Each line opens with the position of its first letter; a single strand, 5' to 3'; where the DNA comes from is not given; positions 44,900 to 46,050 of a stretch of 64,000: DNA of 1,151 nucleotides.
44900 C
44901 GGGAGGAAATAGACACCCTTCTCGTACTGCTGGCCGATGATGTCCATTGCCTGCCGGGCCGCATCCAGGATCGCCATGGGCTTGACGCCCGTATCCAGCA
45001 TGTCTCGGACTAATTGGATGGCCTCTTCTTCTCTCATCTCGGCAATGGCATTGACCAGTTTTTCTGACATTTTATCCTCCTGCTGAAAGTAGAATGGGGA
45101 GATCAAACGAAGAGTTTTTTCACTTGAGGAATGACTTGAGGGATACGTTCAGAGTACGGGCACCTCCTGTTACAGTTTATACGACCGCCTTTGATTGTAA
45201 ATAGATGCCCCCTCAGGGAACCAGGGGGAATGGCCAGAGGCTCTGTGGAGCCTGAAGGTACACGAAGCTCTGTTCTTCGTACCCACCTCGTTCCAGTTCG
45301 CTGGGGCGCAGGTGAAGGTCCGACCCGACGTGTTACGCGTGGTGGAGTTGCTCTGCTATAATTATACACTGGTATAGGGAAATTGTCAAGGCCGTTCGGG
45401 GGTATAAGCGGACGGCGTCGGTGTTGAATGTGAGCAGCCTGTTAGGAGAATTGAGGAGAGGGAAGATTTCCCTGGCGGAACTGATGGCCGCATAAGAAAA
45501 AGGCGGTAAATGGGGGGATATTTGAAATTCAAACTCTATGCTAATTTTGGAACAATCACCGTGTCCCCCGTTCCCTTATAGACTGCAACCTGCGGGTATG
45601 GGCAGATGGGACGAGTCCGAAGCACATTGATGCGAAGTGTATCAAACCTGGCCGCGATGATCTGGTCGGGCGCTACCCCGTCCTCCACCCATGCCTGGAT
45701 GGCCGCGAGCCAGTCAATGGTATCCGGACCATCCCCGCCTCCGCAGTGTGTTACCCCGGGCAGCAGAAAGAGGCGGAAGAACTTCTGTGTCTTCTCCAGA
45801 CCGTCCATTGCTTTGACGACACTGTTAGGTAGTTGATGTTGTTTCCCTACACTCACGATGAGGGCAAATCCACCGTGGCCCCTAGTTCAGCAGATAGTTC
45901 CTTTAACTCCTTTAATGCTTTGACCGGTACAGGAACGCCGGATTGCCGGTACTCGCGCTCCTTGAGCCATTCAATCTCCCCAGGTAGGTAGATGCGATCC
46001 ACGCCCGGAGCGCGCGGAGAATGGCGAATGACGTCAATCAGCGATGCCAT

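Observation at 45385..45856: Inverted solo IS-end fused to a tannase/feruloyl-esterase gene remnant, marking an IS-mediated rearrangement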

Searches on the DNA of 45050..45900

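Call 49: search_rna_families(source=window, start=45050, end=45900, threshold=evalue, max_evalue=1)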
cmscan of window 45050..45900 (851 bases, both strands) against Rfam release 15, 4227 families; matches with E-value up to 1: 0.
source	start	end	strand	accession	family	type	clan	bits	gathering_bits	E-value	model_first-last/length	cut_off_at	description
